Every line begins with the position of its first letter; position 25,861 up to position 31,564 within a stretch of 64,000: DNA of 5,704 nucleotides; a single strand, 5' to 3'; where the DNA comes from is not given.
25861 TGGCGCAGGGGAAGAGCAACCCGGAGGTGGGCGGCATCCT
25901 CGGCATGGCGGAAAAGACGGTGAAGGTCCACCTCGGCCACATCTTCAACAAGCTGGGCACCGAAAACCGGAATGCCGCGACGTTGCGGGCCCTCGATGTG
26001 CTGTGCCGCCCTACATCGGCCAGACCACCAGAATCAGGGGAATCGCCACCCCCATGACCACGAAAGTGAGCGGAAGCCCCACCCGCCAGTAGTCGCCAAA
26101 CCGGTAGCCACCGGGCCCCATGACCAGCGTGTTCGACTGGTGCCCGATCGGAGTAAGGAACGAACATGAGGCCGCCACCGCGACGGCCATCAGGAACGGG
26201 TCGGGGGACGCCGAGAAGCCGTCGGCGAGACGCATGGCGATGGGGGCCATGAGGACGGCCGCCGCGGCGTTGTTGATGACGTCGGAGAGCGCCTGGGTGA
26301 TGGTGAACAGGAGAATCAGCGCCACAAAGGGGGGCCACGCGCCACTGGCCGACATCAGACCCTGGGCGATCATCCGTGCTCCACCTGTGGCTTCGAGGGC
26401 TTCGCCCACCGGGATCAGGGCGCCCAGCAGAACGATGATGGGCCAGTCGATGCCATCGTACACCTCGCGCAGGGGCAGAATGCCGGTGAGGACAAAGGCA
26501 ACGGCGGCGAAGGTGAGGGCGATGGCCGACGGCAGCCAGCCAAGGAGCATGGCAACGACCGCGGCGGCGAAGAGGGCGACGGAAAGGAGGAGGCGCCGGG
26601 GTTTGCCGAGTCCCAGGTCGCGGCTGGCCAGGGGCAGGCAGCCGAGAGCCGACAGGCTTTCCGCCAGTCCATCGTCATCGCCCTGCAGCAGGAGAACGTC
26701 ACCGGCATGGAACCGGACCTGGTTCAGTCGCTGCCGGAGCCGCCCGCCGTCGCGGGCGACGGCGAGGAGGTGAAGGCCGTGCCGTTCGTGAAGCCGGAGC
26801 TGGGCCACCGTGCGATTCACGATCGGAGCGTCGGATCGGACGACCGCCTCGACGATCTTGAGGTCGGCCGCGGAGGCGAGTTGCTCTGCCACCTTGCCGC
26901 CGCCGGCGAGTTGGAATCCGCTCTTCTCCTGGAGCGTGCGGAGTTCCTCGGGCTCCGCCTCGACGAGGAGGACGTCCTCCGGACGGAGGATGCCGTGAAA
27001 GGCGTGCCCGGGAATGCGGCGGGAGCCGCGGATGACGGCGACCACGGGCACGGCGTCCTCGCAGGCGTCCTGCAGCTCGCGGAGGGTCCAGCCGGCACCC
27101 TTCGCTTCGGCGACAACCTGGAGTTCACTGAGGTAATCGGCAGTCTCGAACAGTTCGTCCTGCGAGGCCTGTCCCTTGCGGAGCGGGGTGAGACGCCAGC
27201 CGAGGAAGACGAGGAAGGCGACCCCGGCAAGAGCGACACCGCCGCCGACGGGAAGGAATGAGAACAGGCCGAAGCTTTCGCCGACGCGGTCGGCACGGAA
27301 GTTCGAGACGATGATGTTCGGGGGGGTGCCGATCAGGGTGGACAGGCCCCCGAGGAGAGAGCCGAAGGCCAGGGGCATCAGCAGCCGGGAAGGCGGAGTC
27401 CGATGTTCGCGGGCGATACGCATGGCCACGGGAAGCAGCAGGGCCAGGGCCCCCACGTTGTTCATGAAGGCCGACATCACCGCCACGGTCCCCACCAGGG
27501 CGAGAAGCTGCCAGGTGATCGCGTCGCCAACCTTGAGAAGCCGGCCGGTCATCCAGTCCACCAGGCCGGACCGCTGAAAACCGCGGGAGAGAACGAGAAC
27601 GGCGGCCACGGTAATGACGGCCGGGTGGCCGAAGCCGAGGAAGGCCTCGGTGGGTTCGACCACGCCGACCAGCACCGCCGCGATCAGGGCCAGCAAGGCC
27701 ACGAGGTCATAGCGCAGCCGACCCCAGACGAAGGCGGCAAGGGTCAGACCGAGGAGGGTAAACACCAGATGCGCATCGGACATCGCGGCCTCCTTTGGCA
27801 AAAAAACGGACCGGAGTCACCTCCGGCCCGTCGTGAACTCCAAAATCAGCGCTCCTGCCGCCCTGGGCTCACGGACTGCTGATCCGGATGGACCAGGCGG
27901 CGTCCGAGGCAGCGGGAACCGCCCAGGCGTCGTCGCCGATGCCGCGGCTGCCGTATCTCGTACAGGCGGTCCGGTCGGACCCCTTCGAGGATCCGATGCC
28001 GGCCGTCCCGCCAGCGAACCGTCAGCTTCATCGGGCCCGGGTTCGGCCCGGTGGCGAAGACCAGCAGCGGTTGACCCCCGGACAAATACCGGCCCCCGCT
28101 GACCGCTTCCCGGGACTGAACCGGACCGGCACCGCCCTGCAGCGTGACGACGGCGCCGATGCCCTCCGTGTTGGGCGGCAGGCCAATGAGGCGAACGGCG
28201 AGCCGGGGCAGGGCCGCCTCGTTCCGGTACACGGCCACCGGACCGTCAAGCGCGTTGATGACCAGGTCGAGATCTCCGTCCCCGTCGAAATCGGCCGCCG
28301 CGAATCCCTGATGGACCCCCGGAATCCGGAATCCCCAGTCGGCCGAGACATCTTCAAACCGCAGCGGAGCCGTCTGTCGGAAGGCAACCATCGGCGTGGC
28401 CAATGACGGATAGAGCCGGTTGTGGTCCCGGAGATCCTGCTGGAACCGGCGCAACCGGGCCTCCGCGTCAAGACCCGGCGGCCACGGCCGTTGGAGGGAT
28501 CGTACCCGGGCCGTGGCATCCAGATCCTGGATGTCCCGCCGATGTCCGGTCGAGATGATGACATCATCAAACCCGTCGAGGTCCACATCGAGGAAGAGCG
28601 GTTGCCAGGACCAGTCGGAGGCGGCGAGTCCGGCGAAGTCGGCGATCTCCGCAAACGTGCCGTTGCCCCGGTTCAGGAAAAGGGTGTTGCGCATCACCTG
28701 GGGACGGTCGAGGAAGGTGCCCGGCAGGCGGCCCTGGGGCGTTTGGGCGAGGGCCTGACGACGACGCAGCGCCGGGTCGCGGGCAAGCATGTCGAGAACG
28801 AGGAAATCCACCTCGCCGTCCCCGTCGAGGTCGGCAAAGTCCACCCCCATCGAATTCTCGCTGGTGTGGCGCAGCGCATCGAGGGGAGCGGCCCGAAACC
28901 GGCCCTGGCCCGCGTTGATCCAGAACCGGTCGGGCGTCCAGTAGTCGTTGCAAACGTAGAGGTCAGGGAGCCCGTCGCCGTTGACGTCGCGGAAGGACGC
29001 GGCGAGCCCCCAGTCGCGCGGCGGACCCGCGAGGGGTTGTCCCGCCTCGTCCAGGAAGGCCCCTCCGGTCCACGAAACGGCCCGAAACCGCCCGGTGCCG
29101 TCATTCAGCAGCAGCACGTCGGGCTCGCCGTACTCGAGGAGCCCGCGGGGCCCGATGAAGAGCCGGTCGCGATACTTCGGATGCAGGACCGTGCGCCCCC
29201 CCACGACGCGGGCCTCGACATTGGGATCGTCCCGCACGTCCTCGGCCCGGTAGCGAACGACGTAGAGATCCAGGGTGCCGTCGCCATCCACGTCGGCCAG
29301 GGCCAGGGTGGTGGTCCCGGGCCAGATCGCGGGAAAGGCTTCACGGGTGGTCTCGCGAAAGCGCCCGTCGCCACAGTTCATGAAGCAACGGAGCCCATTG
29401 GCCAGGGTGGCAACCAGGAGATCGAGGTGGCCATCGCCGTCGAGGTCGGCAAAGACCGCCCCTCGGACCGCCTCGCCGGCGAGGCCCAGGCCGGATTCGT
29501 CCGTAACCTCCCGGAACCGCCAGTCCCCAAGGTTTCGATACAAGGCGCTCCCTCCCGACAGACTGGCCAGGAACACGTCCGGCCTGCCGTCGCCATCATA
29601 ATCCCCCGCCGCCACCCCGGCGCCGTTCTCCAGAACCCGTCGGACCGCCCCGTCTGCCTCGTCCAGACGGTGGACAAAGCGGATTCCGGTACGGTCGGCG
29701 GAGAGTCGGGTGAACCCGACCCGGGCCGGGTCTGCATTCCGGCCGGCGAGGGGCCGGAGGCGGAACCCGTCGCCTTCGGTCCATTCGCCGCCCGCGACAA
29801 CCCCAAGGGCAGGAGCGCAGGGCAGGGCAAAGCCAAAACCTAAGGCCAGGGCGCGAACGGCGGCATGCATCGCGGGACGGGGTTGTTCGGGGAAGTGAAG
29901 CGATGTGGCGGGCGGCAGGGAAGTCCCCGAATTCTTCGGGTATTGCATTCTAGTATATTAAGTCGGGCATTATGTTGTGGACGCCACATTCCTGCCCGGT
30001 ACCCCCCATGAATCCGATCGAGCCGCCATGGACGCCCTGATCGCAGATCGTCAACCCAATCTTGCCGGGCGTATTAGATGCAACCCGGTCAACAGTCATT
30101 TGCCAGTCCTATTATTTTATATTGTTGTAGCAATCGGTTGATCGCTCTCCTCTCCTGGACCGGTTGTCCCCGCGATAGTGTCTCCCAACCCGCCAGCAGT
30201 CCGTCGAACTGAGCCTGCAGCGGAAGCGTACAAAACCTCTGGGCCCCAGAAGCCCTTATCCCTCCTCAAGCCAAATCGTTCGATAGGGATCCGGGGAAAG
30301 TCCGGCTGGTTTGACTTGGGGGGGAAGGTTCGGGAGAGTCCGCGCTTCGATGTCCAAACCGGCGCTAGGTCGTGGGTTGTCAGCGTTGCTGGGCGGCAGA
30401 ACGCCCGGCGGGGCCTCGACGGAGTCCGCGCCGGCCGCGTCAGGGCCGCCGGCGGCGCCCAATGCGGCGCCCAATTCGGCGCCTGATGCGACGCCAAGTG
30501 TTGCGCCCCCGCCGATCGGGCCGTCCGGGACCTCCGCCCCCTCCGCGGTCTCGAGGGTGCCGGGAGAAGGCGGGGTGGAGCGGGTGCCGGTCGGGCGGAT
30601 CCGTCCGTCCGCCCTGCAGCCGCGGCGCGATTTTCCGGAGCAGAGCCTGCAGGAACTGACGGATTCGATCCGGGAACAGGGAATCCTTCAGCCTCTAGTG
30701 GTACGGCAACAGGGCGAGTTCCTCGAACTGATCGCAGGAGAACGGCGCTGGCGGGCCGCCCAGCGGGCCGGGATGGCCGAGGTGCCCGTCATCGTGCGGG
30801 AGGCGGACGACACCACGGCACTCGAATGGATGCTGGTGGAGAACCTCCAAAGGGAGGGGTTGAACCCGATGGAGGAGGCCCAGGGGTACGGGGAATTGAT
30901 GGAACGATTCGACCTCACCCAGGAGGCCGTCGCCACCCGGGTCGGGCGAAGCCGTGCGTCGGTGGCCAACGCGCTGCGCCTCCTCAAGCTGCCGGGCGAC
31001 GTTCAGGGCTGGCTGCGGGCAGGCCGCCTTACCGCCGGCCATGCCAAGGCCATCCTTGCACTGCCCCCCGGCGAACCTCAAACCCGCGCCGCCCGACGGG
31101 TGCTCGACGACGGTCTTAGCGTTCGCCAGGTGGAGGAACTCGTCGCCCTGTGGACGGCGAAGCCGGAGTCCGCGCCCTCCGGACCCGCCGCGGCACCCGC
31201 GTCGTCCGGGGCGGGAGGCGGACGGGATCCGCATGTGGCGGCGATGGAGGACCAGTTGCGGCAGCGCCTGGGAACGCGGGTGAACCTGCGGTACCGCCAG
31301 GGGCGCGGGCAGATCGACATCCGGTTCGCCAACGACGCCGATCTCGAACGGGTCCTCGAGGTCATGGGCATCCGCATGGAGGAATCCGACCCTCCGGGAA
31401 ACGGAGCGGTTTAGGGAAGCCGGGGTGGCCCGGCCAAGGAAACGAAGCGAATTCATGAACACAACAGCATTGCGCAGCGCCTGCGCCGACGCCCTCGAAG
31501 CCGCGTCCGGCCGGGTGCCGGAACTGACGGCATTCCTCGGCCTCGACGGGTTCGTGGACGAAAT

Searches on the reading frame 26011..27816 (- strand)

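Call 14: search_protein_families(library=pfam, proteins=[window:26011-27816:-])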
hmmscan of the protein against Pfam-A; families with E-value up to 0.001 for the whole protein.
window:26011-27816:- (601 aa): 3 families
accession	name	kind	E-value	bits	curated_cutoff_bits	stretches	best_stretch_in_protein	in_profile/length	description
PF03600.22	CitMHS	-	2.1e-85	287.3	31.9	1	27-548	2-336/336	Citrate transporter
PF00939.25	Na_sulph_symp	-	6.1e-17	62.2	27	2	434-600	291-467/472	Sodium:sulfate symporter transmembrane region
PF02080.26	TrkA_C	-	1.6e-16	60.4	27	1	321-386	1-65/71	TrkA-C domain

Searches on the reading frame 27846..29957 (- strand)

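Call 13: search_protein_families(library=pfam, proteins=[window:27846-29957:-])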
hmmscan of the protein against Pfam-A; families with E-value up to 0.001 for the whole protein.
window:27846-29957:- (703 aa): 4 families
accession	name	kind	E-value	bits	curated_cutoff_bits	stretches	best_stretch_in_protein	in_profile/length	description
PF13517.12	FG-GAP_3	-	2.4e-53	179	26.9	6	119-182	1-61/61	FG-GAP-like repeat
PF01839.29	FG-GAP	-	9.3e-21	73.7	22.1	0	111-131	1-21/37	FG-GAP repeat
PF07593.17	UnbV_ASPIC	-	1e-10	41.8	23.4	1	599-666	1-67/68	ASPIC and UnbV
PF16743.10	PliI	-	0.0002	21.5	27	0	164-193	59-88/123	Periplasmic lysozyme inhibitor of I-type lysozyme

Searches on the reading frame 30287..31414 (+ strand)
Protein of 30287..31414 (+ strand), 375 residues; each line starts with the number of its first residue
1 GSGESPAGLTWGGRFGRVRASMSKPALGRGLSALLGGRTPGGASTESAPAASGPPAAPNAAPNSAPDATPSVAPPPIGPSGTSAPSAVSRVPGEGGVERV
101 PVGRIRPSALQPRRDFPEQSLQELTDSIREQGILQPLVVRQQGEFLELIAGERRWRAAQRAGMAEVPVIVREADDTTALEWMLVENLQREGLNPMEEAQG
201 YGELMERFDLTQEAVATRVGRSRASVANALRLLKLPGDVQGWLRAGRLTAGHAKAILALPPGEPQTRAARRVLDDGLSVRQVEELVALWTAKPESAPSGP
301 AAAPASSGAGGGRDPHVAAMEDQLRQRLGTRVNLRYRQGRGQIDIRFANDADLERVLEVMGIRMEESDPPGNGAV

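Call 13: search_protein_families(library=pfam, proteins=[window:30287-31414:+])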
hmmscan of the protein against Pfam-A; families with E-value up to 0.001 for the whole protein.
window:30287-31414:+ (375 aa): 3 families
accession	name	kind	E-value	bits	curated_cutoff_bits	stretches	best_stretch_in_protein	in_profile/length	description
PF17762.8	HTH_ParB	-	1.3e-34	118.9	22.6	1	190-287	1-98/102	ParB HTH domain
PF02195.25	ParB_N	-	2e-31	108.3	26.3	1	97-188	3-95/95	ParB N-terminal domain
PF23552.2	ParB_C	-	3.9e-09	36.2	23.8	1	313-359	1-48/50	ParB dimerisation domain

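Call 18: find_related_loci(query=window:30311-31411:+, collection=genome_contigs, flank=10000)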
Query window:30311-31411:+ (367 aa) in genome_contigs; peptide patterns used: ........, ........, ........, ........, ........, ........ (x = any residue, [..] = any of these).
331 stretches matched a pattern; 212 encode a relative of the query (tblastn E <= 1e-3); the best 80 are kept; 80 distinct loci.
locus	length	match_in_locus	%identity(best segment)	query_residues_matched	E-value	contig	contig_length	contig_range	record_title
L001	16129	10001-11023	61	7-357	1e-121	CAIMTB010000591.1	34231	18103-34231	MAG: uncultured Verrucomicrobia bacterium isolate LJ-3-4m_bin-0163 genome assembly, contig: bin-0163:591/671, whole geno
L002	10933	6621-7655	60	5-357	4e-121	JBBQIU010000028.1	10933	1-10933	MAG: Verrucomicrobiota bacterium isolate Co_metawrap_794 Cmw_794_k141_12231382_length_10933_cov_8.0000, whole genome sho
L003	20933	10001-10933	53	14-364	5e-100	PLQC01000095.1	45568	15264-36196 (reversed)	MAG: Limisphaerales bacterium isolate bog_1460 73.20120700_S2X.40_contig_1905, whole genome shotgun sequence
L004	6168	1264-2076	56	74-354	2e-98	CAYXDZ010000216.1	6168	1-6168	MAG TPA_asm: uncultured Verrucomicrobiota bacterium isolate SRP319275_co6_109 genome assembly, contig: NODE_8485_length_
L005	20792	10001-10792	59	89-357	3e-98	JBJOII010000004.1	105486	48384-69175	MAG: Verrucomicrobiota bacterium isolate sharkriverslough_2019_sw_WHONDRS-S19S_0042_F_bin.31 scaffold_6, whole genome sh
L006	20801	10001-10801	57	87-357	4e-96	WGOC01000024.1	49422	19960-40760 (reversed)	MAG: bacterium isolate RI_55 c_000000187002, whole genome shotgun sequence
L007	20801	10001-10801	57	85-355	4e-96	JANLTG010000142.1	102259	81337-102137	MAG: bacterium isolate OTE_25_metabat_226 OTE_25_k141_2941716, whole genome shotgun sequence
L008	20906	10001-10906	54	63-362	3e-95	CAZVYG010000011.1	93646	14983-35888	MAG TPA_asm: uncultured Verrucomicrobiota bacterium isolate binchicken_co107_410 genome assembly, contig: NODE_551_lengt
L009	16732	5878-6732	57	74-354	2e-94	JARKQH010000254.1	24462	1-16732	MAG: Verrucomicrobiota bacterium isolate Reactor_maxbin.083 k141_18844, whole genome shotgun sequence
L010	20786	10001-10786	61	89-354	9e-95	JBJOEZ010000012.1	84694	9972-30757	MAG: Verrucomicrobiota bacterium isolate riogrande_2019_sw_WHONDRS-S19S_0066_F_bin.58 scaffold_14, whole genome shotgun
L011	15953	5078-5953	50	24-354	1e-88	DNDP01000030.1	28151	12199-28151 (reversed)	MAG TPA_asm: Verrucomicrobiales bacterium isolate UBA12295 contig_1320, whole genome shotgun sequence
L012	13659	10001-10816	54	72-355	8e-86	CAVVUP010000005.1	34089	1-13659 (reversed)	MAG: uncultured Verrucomicrobiae bacterium isolate MFD02979.bin.2.26 genome assembly, contig: contig_110919, whole genom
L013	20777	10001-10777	54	89-355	3e-84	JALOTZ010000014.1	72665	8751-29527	MAG: Verrucomicrobia bacterium isolate Prado246 scaffold_145, whole genome shotgun sequence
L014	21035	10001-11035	44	1-367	6e-83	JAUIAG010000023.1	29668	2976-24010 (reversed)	MAG: Verrucomicrobiia bacterium isolate 5_bin.34 NODE_1329_length_29668_cov_1.371890, whole genome shotgun sequence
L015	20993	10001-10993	41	14-367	1e-79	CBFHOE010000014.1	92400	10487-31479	MAG: Limisphaerales bacterium isolate Co_bin_111_strict genome assembly, contig: Co_bin_111_strict_c14, whole genome sho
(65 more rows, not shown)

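Call 33: find_encoding_contigs(protein=window:30350-31414:+, flank=10000, max_places=10)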
Protein window:30350-31414:+ (354 aa): 2 contigs read that carry it; 2 places shown.
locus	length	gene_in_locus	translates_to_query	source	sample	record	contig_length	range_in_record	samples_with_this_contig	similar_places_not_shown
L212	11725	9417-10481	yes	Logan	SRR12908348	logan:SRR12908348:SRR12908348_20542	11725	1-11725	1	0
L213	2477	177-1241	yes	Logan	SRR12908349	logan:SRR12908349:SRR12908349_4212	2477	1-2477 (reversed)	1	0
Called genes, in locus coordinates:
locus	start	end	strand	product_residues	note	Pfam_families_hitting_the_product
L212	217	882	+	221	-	PF13417:GST_N_3, PF13409:GST_N_2 (weak), PF13410:GST_C_2 (weak)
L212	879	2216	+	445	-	PF13638:PIN_4, PF13401:AAA_22 (faint), PF02562:PhoH, PF13604:AAA_30, PF13245:AAA_19 (weak)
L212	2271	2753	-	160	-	PF00994:MoCF_biosynth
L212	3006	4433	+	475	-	PF00989:PAS (weak), PF13426:PAS_9 (faint), PF00512:HisKA, PF02518:HATPase_c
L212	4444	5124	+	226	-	PF00072:Response_reg, PF00196:GerE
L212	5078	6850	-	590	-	PF03600:CitMHS, PF00939:Na_sulph_symp (weak), PF02080:TrkA_C, PF00939:Na_sulph_symp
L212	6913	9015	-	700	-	PF01839:FG-GAP (faint), PF13517:FG-GAP_3, PF07593:UnbV_ASPIC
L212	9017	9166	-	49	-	-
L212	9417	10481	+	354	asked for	PF02195:ParB_N, PF17762:HTH_ParB, PF23552:ParB_C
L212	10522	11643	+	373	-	PF25270:Khk, PF00294:PfkB (faint)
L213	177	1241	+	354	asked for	PF02195:ParB_N, PF17762:HTH_ParB, PF23552:ParB_C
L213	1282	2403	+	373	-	PF25270:Khk, PF00294:PfkB (faint)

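Call 34: find_homologous_proteins(query=window:30350-31414:+, max_evalue=1e-60)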
Query window:30350-31414:+ (354 aa): 3065 proteins with E <= 1e-60 among 8000 candidates; the best 120 are listed.
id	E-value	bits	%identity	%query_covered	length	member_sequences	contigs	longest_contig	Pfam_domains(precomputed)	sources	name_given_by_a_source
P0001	5.9e-221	751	100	100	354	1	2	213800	PF17762.9,PF23552.3,PF02195.27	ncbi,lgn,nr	ncbi:MAG: ParB/RepB/Spo0J family partition protein [Verrucomicrobiae bacterium]|nr:ParB/RepB/Spo0J f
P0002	1.8e-150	520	76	97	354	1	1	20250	PF17762.9,PF23552.3,PF02195.27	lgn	-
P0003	7.5e-119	416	64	95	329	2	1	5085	PF17762.9,PF23552.3,PF02195.27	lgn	-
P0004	2.0e-117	411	63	97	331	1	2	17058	PF17762.9,PF23552.3,PF02195.27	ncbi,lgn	-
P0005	4.2e-117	410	62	97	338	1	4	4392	PF17762.9,PF23552.3,PF02195.27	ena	-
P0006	5.6e-117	409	61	97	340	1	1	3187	PF17762.9,PF23552.3,PF02195.27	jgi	jgi:ParB family chromosome partitioning protein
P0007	2.0e-116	408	66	97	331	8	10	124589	PF17762.9,PF23552.3,PF02195.27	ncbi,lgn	-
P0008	2.1e-116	408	62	97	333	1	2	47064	PF17762.9,PF23552.3,PF02195.27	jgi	jgi:ParB family chromosome partitioning protein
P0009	5.4e-116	406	60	96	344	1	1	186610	PF17762.9,PF23552.3,PF02195.27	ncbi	-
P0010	5.5e-116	406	60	97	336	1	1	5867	PF17762.9,PF23552.3,PF02195.27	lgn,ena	-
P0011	8.2e-116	406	60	97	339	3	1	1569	PF17762.9,PF23552.3,PF02195.27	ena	-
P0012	8.4e-116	406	61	97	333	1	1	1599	PF17762.9,PF23552.3,PF02195.27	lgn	-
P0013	9.8e-116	405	61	97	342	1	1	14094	PF17762.9,PF23552.3,PF02195.27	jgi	-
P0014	1.8e-115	405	64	96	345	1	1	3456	PF17762.9,PF23552.3,PF02195.27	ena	-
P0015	2.8e-115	404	61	97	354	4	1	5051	PF17762.9,PF23552.3,PF02195.27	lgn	-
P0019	1.1e-113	399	71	76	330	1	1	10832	PF17762.9,PF23552.3,PF02195.27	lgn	-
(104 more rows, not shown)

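Call 35: find_encoding_contigs(protein=P0002, flank=10000, max_places=4)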
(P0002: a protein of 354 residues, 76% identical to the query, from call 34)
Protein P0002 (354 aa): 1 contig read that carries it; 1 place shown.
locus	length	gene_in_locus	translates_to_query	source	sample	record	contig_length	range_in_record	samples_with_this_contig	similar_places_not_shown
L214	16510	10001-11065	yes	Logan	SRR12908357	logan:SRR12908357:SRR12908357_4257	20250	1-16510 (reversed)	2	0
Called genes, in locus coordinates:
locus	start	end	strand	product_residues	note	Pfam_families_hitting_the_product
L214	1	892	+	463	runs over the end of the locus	PF07394:DUF1501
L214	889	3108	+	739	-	PF02368:Big_2 (weak), PF07583:PSCyt2, PF07587:PSD1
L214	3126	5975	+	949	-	PF07635:PSCyt1, PF24807:WD40_CDC20-Fz, PF25174:Beta-prop_THOC3, PF25175:Beta-prop_WDR5, PF25391:WD40_Gbeta, PF23381:Beta-prop_IFT122_1st, PF24814:WD40_Prp19, PF25172:Beta-prop_WDR3_2nd, +31 more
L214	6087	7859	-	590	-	PF03600:CitMHS, PF00939:Na_sulph_symp (weak), PF02080:TrkA_C, PF00939:Na_sulph_symp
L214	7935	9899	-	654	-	PF01839:FG-GAP (faint), PF13517:FG-GAP_3, PF07593:UnbV_ASPIC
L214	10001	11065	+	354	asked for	PF02195:ParB_N, PF17762:HTH_ParB, PF23552:ParB_C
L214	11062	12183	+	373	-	PF25270:Khk, PF00294:PfkB (faint)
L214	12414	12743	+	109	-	PF03965:Penicillinase_R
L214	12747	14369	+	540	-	PF05569:Peptidase_M56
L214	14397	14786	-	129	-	PF00293:NUDIX, PF14815:NUDIX_4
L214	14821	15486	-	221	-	PF09976:TPR_21, PF13428:TPR_14 (faint), PF13174:TPR_6 (faint), PF13432:TPR_16 (faint), PF14559:TPR_19 (faint), PF07719:TPR_2 (faint), PF13424:TPR_12 (faint)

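Call 36: find_encoding_contigs(protein=P0019, flank=10000, max_places=4)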
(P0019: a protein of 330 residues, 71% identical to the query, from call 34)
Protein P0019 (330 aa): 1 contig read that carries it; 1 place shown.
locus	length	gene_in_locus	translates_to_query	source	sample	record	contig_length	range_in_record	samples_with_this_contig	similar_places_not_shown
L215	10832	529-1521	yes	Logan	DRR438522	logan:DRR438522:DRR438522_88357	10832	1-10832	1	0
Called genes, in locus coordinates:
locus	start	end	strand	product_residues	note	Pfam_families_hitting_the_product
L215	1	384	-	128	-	?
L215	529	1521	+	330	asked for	PF02195:ParB_N, PF17762:HTH_ParB, PF23552:ParB_C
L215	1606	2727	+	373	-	PF25270:Khk, PF00294:PfkB (weak)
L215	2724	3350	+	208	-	PF01327:Pep_deformylase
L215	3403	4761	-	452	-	PF01011:PQQ (faint), PF13360:PQQ_2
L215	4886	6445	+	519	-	PF00133:tRNA-synt_1, PF01406:tRNA-synt_1e (faint), PF09334:tRNA-synt_1g, PF00133:tRNA-synt_1, PF08264:Anticodon_1 (faint)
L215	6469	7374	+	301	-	PF13432:TPR_16 (weak), PF07719:TPR_2 (weak), PF06347:SH3_4, PF08239:SH3_3 (weak)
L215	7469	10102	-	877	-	-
